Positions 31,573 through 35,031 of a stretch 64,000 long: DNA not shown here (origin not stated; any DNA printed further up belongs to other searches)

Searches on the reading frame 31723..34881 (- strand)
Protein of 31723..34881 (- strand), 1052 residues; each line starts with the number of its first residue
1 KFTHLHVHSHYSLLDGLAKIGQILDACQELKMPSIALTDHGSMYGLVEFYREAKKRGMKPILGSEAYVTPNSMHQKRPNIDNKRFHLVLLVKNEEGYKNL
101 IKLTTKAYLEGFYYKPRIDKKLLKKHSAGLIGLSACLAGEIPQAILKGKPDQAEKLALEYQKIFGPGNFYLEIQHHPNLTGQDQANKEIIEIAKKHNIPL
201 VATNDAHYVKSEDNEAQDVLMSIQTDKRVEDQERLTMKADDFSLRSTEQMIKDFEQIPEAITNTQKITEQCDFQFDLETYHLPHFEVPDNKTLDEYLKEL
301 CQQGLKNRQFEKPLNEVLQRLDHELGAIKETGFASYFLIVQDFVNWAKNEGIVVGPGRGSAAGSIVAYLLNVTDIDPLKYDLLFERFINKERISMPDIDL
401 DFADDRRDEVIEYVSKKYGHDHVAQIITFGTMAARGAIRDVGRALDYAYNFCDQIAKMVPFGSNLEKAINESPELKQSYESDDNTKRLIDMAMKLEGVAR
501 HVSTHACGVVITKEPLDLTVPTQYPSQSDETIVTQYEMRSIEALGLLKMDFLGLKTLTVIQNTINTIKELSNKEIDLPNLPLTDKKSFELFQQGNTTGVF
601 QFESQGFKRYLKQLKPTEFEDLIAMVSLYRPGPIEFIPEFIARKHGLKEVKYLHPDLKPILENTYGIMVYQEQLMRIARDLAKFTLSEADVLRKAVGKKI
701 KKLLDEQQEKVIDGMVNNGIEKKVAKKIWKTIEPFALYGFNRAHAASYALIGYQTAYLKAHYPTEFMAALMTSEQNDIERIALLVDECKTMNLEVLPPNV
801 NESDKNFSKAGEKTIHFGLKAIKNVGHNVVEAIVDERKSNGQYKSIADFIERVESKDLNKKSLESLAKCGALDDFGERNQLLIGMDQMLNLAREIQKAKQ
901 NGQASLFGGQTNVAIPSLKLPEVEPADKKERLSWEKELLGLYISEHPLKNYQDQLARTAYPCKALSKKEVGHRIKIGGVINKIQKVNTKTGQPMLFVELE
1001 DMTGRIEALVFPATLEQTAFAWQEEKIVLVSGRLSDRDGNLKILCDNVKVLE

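Call 51: search_protein_families(library=pfam, proteins=[window:31723-34881:-], max_evalue=0.00001)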
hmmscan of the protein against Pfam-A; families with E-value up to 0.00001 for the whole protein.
window:31723-34881:- (1052 aa): 5 families
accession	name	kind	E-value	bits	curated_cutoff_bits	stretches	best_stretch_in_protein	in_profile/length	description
PF07733.18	DNA_pol3_alpha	-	1.8e-107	359.3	23.9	1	295-553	1-260/260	Bacterial DNA polymerase III alpha NTPase domain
PF17657.6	DNA_pol3_finger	-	1.2e-63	213.8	22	1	556-719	1-166/166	Bacterial DNA polymerase III alpha subunit finger domain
PF02811.25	PHP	-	3.3e-60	203.6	26.4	1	4-176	1-164/164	PHP domain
PF14579.12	HHH_6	-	1.7e-29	102.3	25.6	1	793-880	2-89/90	Helix-hairpin-helix motif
PF01336.31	tRNA_anti-codon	-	1.6e-13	50.8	27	1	975-1051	2-75/75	OB-fold nucleic acid binding domain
